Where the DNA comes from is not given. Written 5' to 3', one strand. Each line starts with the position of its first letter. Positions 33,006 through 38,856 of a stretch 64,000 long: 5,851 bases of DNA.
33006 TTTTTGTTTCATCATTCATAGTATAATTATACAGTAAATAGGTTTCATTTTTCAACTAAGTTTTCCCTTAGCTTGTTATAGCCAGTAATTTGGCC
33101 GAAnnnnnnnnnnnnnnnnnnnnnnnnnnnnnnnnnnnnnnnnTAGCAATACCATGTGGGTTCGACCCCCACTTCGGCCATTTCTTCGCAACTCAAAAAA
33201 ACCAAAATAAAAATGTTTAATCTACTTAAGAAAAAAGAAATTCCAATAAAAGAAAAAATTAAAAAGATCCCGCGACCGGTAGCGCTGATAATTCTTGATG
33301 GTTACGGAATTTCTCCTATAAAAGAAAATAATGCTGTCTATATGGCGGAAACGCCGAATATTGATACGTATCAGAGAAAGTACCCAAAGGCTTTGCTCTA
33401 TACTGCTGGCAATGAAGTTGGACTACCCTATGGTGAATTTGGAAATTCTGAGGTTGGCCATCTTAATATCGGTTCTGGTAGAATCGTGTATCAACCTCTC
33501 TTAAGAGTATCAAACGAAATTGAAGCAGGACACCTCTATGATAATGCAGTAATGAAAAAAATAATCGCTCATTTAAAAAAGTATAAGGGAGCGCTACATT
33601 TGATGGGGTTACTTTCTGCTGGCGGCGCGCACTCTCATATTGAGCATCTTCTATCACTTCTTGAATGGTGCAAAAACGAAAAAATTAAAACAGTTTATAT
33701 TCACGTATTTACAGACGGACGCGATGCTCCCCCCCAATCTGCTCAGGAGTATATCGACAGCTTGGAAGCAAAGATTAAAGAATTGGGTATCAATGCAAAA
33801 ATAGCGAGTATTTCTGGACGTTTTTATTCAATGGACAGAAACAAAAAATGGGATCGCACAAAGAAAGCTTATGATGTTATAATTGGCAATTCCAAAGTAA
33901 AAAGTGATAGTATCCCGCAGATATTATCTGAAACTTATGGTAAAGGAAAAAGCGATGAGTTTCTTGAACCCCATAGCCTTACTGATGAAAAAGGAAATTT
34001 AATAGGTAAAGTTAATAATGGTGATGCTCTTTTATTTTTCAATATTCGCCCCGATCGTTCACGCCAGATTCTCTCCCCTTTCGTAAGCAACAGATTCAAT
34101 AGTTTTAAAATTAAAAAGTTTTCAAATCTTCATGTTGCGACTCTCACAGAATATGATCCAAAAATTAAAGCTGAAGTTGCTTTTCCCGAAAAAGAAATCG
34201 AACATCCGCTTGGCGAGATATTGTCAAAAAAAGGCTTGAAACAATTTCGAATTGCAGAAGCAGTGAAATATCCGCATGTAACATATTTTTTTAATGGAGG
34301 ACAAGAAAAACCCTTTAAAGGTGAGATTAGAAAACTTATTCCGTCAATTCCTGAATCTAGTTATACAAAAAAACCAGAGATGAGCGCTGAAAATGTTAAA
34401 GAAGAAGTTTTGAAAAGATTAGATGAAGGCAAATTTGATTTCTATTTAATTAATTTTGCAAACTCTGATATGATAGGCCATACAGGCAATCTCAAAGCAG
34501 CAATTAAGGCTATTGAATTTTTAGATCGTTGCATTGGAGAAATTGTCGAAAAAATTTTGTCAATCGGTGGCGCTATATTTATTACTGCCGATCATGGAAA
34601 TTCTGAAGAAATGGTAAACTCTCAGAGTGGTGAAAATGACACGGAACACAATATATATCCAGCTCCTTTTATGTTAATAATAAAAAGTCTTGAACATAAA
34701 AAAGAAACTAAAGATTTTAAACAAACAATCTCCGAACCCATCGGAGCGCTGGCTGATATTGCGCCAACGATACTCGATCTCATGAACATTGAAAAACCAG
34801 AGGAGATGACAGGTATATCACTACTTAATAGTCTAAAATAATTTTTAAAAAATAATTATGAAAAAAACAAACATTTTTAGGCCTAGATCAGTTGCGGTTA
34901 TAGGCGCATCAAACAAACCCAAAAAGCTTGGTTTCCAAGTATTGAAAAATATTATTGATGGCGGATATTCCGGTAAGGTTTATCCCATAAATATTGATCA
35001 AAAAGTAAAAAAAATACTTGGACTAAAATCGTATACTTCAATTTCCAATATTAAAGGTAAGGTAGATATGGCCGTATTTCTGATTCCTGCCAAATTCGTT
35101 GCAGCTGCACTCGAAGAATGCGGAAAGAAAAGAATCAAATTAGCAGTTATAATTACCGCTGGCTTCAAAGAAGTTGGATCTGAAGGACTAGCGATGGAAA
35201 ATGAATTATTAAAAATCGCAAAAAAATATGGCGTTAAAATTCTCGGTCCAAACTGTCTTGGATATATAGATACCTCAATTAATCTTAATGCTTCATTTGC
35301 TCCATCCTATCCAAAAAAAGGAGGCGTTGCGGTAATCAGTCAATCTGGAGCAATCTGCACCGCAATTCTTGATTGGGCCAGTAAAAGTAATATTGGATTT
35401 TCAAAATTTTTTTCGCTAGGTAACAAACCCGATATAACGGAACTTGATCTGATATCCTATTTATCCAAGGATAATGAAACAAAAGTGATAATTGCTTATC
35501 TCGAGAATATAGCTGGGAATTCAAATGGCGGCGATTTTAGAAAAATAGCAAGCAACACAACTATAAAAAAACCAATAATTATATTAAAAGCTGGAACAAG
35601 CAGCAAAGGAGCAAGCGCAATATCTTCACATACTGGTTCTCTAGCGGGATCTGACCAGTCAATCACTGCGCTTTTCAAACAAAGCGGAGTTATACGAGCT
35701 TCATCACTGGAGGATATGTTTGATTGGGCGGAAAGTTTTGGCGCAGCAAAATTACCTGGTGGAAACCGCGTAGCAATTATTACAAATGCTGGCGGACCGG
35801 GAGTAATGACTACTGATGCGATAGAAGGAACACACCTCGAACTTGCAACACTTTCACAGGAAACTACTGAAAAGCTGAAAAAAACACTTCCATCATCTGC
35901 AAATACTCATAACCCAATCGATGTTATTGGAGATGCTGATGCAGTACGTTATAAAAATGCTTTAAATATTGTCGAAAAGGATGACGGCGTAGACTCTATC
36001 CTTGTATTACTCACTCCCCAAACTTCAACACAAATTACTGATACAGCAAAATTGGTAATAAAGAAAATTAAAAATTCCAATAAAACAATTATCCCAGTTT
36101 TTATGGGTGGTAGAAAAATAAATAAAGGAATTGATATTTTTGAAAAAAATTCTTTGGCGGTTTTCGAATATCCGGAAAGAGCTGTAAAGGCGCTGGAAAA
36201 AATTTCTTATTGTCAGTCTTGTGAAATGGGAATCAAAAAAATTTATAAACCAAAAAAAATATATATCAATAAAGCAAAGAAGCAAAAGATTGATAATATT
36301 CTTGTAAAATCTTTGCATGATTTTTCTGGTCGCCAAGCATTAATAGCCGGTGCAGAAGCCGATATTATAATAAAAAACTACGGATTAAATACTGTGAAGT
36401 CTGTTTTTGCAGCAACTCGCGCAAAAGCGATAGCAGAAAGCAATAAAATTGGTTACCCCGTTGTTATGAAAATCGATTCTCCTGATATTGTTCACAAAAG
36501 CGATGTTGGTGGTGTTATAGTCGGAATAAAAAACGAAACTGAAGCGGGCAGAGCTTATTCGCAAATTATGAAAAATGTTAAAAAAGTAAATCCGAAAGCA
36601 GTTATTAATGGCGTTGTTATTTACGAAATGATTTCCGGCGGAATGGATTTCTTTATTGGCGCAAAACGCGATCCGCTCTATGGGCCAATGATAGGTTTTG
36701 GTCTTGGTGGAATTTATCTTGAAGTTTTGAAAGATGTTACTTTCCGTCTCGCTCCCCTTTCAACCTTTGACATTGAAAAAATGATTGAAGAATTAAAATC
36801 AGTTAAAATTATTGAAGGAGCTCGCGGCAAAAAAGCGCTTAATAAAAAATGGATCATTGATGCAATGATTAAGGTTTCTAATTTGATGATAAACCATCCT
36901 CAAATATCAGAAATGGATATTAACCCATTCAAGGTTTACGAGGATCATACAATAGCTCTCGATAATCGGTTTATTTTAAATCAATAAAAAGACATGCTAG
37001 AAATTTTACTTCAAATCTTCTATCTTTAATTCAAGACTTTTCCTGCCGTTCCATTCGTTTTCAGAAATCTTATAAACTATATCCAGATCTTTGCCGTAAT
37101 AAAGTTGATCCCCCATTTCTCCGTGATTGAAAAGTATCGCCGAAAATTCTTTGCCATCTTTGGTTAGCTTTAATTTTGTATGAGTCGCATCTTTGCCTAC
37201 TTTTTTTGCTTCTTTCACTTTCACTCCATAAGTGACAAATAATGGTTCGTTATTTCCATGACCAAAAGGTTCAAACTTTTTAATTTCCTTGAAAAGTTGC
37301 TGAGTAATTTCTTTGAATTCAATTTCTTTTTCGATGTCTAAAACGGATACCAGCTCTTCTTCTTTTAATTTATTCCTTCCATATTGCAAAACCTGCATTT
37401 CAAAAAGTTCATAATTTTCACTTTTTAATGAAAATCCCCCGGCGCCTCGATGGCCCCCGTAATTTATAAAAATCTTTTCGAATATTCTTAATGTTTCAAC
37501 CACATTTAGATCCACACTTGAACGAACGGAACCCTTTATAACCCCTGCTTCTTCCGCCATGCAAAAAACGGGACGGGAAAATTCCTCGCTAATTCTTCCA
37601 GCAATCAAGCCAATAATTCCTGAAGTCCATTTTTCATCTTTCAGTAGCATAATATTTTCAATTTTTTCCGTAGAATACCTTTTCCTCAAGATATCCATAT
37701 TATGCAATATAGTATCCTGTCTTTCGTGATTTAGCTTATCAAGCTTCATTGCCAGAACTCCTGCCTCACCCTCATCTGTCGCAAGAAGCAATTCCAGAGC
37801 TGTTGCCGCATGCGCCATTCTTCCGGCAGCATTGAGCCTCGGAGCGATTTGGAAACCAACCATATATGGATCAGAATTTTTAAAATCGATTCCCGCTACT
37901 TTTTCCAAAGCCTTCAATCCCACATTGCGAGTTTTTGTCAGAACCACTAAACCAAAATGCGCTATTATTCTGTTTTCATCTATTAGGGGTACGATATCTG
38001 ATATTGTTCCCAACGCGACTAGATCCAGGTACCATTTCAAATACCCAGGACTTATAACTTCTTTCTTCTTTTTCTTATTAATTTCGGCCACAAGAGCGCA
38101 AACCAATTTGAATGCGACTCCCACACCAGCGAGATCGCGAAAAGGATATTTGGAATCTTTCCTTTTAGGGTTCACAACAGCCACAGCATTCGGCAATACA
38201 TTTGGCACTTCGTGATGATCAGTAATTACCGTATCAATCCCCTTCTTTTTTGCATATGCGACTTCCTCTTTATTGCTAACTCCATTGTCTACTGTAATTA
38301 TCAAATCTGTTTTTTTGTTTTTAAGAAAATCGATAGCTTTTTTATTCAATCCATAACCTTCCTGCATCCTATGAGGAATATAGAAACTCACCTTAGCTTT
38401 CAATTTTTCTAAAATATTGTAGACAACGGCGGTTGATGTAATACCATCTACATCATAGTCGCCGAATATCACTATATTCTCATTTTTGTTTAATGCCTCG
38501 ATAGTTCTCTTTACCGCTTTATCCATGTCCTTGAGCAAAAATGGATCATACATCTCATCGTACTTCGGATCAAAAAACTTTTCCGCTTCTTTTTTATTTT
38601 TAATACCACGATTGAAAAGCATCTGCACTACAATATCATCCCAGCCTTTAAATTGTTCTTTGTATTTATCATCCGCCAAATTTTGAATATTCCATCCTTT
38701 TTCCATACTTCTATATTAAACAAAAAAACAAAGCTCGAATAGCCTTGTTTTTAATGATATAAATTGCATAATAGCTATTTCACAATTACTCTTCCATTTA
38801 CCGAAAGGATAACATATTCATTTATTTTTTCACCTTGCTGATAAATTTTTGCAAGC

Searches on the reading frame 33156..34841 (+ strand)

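Call 56: search_protein_families(library=pfam, proteins=[window:33156-34841:+], max_evalue=0.0001)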
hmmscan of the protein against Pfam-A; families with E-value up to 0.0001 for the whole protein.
window:33156-34841:+ (561 aa): 4 families
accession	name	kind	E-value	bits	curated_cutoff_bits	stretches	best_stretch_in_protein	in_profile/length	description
PF06415.18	iPGM_N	-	1.3e-72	244.2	27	1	118-334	1-216/217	BPG-independent PGAM N-terminus (iPGM_N)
PF01676.23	Metalloenzyme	-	9.5e-69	232.1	24.3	1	41-547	2-252/252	Metalloenzyme superfamily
PF00884.28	Sulfatase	-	3.7e-07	30.2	25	1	444-545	201-301/301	Sulfatase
PF01663.27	Phosphodiest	-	1.7e-05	25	23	1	390-484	119-223/342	Type I phosphodiesterase / nucleotide pyrophosphatase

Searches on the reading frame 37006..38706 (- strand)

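Call 56: search_protein_families(library=pfam, proteins=[window:37006-38706:-], max_evalue=0.0001)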
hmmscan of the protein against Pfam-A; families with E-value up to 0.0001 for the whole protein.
window:37006-38706:- (566 aa): 3 families
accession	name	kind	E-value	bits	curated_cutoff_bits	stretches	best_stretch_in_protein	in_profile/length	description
PF17768.7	RecJ_OB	-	1.4e-32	112.3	27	1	458-564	1-107/107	RecJ OB domain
PF01368.27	DHH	-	6.5e-30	104.4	28.1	1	77-234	1-125/125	DHH family, N-terminal domain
PF02272.25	DHHA1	-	6.6e-10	39.8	25.9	1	355-435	7-92/102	DHHA1 domain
